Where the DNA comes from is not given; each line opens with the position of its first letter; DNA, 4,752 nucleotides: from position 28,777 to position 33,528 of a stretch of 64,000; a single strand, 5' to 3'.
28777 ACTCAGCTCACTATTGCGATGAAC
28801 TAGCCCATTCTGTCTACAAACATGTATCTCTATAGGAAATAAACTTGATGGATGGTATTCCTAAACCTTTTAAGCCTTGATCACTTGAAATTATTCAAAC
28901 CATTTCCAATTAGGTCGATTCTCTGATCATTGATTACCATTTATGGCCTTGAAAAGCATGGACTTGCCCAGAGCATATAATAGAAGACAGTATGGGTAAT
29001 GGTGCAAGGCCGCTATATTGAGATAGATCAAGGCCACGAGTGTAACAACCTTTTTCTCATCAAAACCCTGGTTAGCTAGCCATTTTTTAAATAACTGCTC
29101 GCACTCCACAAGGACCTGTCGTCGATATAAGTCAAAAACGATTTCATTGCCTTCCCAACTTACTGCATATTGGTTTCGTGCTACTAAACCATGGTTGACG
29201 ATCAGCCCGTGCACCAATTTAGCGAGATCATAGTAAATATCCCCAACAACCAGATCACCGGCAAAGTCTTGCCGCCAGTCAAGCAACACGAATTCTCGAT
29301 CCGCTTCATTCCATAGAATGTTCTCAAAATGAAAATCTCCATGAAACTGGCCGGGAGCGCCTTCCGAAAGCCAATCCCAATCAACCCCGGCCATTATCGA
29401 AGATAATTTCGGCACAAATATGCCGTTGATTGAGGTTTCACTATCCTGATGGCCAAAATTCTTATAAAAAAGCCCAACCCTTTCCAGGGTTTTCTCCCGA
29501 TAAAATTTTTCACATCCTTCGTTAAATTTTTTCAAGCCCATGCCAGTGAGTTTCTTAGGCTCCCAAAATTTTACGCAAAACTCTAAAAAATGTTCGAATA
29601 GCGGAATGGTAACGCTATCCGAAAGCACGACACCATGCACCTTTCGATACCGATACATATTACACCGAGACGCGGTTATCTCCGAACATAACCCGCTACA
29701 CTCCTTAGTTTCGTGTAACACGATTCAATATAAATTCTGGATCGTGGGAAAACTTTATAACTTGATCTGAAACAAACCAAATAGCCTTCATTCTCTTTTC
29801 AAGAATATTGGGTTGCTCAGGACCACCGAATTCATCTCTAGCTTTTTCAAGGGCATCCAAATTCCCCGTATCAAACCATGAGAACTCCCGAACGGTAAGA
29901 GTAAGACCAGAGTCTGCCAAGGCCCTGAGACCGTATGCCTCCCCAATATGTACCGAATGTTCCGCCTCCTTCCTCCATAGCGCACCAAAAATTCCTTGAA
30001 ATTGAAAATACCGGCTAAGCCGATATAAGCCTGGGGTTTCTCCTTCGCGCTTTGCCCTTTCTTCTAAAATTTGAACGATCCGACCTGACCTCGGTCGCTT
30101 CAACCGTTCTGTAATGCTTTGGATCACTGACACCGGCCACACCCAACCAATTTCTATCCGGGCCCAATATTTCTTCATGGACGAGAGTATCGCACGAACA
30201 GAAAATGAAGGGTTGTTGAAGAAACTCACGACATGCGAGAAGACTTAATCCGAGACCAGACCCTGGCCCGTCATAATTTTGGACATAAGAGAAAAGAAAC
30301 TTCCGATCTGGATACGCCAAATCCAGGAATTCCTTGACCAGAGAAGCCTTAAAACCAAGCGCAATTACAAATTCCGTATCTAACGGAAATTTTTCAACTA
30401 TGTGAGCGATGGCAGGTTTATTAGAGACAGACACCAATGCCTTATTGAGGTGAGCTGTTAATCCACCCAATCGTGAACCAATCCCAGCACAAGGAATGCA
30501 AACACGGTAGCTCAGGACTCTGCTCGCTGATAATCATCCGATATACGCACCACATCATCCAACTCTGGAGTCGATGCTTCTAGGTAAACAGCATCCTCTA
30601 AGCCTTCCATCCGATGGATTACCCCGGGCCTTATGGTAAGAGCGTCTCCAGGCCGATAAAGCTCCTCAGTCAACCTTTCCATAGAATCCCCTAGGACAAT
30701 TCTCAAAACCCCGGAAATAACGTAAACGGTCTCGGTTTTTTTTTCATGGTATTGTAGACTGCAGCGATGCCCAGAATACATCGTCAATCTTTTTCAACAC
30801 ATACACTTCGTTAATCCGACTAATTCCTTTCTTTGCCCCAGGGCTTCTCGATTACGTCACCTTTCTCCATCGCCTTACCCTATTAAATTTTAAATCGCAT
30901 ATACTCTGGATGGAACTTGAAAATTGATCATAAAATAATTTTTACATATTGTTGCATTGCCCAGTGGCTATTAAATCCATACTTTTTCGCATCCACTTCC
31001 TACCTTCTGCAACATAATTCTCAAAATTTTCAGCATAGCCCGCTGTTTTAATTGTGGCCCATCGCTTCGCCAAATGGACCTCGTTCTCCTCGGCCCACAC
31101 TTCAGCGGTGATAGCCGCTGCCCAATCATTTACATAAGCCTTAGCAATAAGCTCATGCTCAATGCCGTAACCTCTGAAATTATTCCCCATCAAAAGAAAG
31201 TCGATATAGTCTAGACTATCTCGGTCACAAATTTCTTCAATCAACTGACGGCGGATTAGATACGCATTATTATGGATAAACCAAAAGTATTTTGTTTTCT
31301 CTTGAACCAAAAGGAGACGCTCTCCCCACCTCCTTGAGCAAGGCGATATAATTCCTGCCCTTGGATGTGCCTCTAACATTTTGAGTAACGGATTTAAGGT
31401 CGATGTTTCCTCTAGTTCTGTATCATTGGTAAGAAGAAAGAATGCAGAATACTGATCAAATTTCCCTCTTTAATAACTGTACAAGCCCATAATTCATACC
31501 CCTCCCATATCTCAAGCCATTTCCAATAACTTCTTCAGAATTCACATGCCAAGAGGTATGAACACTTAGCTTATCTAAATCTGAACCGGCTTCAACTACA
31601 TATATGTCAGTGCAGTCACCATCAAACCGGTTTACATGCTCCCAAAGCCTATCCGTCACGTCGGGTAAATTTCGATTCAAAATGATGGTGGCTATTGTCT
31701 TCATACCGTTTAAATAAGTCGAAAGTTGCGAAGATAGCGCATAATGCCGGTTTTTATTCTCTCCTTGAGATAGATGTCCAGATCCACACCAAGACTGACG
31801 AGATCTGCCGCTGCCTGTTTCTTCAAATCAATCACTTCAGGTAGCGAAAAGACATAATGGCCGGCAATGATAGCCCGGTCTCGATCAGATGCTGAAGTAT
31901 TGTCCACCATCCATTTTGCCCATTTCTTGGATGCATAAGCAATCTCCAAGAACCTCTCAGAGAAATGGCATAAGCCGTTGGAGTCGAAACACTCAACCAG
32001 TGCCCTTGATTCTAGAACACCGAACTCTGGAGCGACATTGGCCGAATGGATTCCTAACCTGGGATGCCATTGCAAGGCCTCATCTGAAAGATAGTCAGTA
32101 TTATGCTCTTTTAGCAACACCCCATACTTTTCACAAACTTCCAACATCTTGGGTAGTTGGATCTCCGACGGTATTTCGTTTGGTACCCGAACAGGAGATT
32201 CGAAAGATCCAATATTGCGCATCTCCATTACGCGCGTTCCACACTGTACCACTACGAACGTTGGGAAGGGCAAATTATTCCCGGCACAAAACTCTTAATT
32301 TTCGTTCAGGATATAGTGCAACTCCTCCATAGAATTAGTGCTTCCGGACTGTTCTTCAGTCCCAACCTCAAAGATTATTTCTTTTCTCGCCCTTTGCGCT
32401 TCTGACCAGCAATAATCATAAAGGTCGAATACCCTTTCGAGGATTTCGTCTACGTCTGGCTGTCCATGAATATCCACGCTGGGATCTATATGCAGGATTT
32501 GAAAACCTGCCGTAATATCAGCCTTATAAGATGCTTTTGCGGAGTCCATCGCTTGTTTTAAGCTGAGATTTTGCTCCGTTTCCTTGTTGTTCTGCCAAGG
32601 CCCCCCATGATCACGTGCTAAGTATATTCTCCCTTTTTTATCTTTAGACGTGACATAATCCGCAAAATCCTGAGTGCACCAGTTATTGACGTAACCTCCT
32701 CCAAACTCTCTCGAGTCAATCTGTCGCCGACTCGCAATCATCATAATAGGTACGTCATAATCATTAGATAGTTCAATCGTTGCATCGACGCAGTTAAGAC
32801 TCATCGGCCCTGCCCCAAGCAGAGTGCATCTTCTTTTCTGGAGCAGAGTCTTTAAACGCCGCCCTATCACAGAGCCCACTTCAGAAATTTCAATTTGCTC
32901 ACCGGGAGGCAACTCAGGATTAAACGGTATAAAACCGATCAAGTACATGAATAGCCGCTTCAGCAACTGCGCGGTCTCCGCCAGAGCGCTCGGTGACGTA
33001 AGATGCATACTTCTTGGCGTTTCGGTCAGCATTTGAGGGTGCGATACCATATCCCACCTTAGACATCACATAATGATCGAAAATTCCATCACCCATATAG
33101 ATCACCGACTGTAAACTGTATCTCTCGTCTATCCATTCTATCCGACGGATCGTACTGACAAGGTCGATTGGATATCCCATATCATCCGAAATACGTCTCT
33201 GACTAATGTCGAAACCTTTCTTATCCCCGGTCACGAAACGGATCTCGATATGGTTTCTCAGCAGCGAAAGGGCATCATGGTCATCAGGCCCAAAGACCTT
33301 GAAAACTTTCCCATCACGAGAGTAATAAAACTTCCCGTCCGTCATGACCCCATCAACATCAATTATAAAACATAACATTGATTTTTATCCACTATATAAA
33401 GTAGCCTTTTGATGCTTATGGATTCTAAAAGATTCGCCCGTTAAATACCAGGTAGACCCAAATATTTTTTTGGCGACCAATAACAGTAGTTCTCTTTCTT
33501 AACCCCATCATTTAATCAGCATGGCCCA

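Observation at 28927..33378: Unusual sugar-activation module: fused nucleotidyltransferase-kinase, small cupin, GatZ/KbaZ-like protein and KdsC-like phosphatase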

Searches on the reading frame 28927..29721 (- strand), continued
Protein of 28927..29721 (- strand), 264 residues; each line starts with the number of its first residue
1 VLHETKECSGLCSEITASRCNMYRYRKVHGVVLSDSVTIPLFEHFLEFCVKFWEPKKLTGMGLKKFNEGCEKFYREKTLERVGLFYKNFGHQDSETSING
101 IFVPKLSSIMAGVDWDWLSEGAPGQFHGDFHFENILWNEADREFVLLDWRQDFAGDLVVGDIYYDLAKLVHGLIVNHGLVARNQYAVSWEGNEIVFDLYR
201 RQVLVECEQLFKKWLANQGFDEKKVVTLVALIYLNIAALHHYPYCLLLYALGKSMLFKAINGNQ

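Call 86: find_homologous_proteins(query=L070:3958-5526:+, max_evalue=1e-30)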
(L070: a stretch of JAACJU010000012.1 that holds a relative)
Query L070:3958-5526:+ (523 aa): 3208 proteins with E <= 1e-30 among 8000 candidates; the best 120 are listed.
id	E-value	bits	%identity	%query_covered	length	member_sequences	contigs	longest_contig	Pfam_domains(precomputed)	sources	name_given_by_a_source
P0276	0.0e+0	1205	100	100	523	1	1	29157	-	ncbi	-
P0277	0.0e+0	1045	83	100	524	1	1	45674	PF01636.30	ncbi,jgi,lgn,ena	-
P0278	0.0e+0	1025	83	100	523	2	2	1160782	-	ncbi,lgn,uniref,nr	ncbi:conserved hypothetical protein [Candidatus Ruthia magnifica str. Cm (Calyptogena magnifica)]|un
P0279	2.6e-298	1008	80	100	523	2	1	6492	-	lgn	-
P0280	1.2e-295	999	79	100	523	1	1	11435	PF01636.30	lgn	-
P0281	1.2e-295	999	80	100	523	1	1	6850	-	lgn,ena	-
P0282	1.3e-295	999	80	100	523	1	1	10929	-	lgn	-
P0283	6.7e-294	993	80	100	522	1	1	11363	-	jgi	-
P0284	1.1e-293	993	80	100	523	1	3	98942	-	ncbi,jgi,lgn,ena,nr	ncbi:MAG TPA: hypothetical protein CFH84_11570 [Sulfurimonas sp. UBA12504]|nr:MAG TPA: hypothetical 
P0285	1.2e-293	993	80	100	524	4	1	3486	PF01636.30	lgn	-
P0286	7.7e-291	983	80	100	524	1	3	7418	-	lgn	-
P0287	5.8e-290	980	78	100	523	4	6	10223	-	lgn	-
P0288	5.6e-289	977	77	100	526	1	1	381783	PF00483.30,PF01636.30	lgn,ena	-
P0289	1.1e-287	973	78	100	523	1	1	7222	-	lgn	-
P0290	7.6e-281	950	75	100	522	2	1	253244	PF01636.30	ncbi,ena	-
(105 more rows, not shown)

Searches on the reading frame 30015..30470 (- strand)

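Call 5: search_protein_families(library=pfam, proteins=[window:30015-30470:-], max_evalue=0.01)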
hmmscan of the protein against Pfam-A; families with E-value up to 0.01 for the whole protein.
window:30015-30470:- (151 aa): 0 families

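Call 6: search_protein_families(library=ncbifam, proteins=[window:30015-30470:-], max_evalue=0.01)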
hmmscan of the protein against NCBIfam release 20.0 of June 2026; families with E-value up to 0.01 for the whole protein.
window:30015-30470:- (151 aa): 4 families
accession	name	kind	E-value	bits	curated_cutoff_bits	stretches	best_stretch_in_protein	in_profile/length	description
TIGR03992.1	Arch_glmU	subfamily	5.3e-06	25.6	292.1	1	2-126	15-142/393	bifunctional sugar-1-phosphate nucleotidylyltransferase/acetyltransferase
NF041313.1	UDPGP_AglF_Halo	equivalog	7.1e-05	22.4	400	1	3-100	16-111/234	UTP--glucose-1-phosphate uridylyltransferase AglF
NF045495.1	AdoCbiPCobY_Meth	equivalog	0.0028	17.2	250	1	5-95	15-104/195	adenosylcobinamide-phosphate guanylyltransferase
NF041135.1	IPPtranDIPPsyn_Thcocales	equivalog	0.0078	15.2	580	1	32-141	43-148/419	bifunctional L-myo-inositol-1-phosphate cytidylyltransferase/CDP-L-myo-inositol myo-inositolphosphotransferase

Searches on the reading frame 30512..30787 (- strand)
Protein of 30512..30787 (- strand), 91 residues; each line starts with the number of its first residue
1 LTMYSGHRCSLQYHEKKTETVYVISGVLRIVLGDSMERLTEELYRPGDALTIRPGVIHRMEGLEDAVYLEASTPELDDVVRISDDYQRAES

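Call 5: search_protein_families(library=pfam, proteins=[window:30512-30787:-], max_evalue=0.01)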
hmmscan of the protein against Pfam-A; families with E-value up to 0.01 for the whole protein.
window:30512-30787:- (91 aa): 5 families
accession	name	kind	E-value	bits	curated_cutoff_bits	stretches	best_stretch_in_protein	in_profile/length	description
PF07883.17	Cupin_2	-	1.4e-08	34.8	27.2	1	2-69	4-67/70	Cupin domain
PF00190.28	Cupin_1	-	0.00018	21.6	22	1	9-63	46-102/151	Cupin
PF05899.18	Cupin_3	-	0.0012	18.9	23.5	1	10-56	18-60/74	EutQ-like cupin domain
PF01050.24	MannoseP_isomer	-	0.0016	19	23.6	1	3-62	35-89/116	Mannose-6-phosphate isomerase C-terminal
PF02311.25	AraC_binding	-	0.0062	16.7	21.1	1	3-62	10-63/135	AraC-like ligand binding domain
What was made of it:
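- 30512..30858 (-): Small cupin of the type II phosphomannose-isomerase kind, proposed sugar-phosphate isomerase. Two +1 frameshifts lie near 30825 and 30788. Cupin_2 E 1.4e-8 (call 5).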

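Call 6: search_protein_families(library=ncbifam, proteins=[window:30512-30787:-], max_evalue=0.01)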
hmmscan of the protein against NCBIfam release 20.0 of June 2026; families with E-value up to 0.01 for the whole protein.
window:30512-30787:- (91 aa): 2 families
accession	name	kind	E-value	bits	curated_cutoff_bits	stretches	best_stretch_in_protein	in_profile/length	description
TIGR01479.1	GMP_PMI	equivalog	0.0019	17.1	372.95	1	2-87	381-466/467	mannose-1-phosphate guanylyltransferase/mannose-6-phosphate isomerase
TIGR04366.1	cupin_WbuC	subfamily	0.0057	16.5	42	1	13-71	51-114/132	WbuC family cupin fold metalloprotein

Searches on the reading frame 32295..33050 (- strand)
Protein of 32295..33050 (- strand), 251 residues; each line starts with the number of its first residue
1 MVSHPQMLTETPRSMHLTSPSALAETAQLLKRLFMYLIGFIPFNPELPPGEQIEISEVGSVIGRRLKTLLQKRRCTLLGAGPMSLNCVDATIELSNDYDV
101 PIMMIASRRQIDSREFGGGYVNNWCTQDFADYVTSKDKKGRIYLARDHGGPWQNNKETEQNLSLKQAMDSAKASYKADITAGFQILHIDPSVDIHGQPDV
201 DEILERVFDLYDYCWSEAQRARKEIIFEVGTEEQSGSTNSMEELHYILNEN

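Call 5: search_protein_families(library=pfam, proteins=[window:32295-33050:-], max_evalue=0.01)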
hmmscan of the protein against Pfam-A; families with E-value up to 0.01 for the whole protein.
window:32295-33050:- (251 aa): 1 family
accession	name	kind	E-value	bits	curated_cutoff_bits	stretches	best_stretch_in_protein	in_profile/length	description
PF08013.17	GatZ_KbaZ-like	-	2.2e-08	33.7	26.7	1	88-233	27-172/420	D-tagatose-1,6-bisphosphate aldolase subunit GatZ/KbaZ-like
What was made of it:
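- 31710..32870 (-): GatZ/KbaZ-like TIM-barrel protein, proposed ketose-phosphate epimerase or aldolase. It is full length and collinear with homologues, with a single in-frame TAA at 32297..32295. PF08013 33.7 bits against a cutoff of 26.7 (call 5).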

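Call 6: search_protein_families(library=ncbifam, proteins=[window:32295-33050:-], max_evalue=0.01)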
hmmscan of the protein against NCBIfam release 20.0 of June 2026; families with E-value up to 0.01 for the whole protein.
window:32295-33050:- (251 aa): 3 families
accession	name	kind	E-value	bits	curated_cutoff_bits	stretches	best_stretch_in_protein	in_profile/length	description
NF012002.0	PRK15458.1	equivalog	2.3e-07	30.3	707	1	88-203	30-143/428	tagatose-bisphosphate aldolase subunit KbaZ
TIGR02810.1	agaZ_gatZ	equivalog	2.3e-07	30.1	568.8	1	88-233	26-172/420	D-tagatose-bisphosphate aldolase, class II, non-catalytic subunit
NF011626.0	PRK15052.1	equivalog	0.0006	18.7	579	1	88-198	27-133/421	tagatose-bisphosphate aldolase subunit GatZ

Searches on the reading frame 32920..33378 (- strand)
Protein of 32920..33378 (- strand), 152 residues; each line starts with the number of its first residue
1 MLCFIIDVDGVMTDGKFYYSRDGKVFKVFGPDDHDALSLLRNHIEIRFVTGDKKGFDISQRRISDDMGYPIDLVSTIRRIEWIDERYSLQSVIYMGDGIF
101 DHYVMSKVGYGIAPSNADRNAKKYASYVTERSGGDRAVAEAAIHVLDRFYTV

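Call 5: search_protein_families(library=pfam, proteins=[window:32920-33378:-], max_evalue=0.01)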
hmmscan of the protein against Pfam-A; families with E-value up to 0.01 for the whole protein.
window:32920-33378:- (152 aa): 1 family
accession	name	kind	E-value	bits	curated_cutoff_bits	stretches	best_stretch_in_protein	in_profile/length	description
PF08282.18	Hydrolase_3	-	1.9e-06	28.2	20.9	1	87-139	201-252/255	haloacid dehalogenase-like hydrolase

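Call 6: search_protein_families(library=ncbifam, proteins=[window:32920-33378:-], max_evalue=0.01)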
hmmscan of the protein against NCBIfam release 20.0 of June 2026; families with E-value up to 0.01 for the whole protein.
window:32920-33378:- (152 aa): 12 families
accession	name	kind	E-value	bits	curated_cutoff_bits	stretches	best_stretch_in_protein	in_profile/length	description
TIGR01670.1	KdsC-phosphatas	subfamily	1.9e-20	73.3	106.95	1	4-142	4-145/154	3-deoxy-D-manno-octulosonate 8-phosphate phosphatase, YrbI family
NF058599.1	KDN-9-PPhBT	equivalog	6.2e-16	59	180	1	5-142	6-146/152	3-deoxy-D-glycero-D-galacto-nonulopyranosonate 9-phosphatase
NF007019.0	PRK09484.1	equivalog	2.1e-15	56.9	208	1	4-142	28-169/187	3-deoxy-manno-octulosonate-8-phosphatase KdsC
TIGR02726.1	phenyl_P_delta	equivalog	1.1e-10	41.9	281.95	1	4-146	10-155/169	phenylphosphate carboxylase subunit delta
NF002245.0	PRK01158.1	equivalog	4.8e-10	39.1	198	1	88-145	172-228/233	phosphoglycolate phosphatase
TIGR01487.1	Pglycolate_arch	equivalog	8.6e-08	32.3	122.75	1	80-135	152-209/215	phosphoglycolate phosphatase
TIGR00099.1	Cof-subfamily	subfamily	3.1e-06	26.9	137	1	87-138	202-252/256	Cof-type HAD-IIB family hydrolase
TIGR01482.1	SPP-subfamily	subfamily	7.7e-06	25.6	107.15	1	80-148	154-223/225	sucrose-phosphate phosphatase subfamily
NF007821.0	PRK10530.1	equivalog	0.0011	18.3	274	1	81-133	206-259/272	pyridoxal phosphatase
NF045966.1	YcsE_rel_Pase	equivalog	0.0016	17.9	220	1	87-131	205-249/265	YcsE-related riboflavin metabolism phosphatase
TIGR01662.1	HAD-SF-IIIA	subfamily_domain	0.0024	18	44.6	0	3-97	2-119/141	HAD-IIIA family hydrolase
NF008213.0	PRK10976.1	equivalog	0.0087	15.6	386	1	25-124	144-241/266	sugar/pyridoxal phosphate phosphatase YigL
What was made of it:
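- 32883..33378 (-): KdsC-subfamily HAD phosphatase. The ORF is 33378..32920 (152 aa). A +1 frameshift near 32928 cuts off the ~20-aa tail, which continues in another frame to about 32883. TIGR01670 E 1.9e-20 (call 6).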

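Call 39: find_encoding_contigs(protein=window:32920-33378:-, flank=1000, max_places=2)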
Protein window:32920-33378:- (152 aa): no gene with exactly this product is on record in the collection.
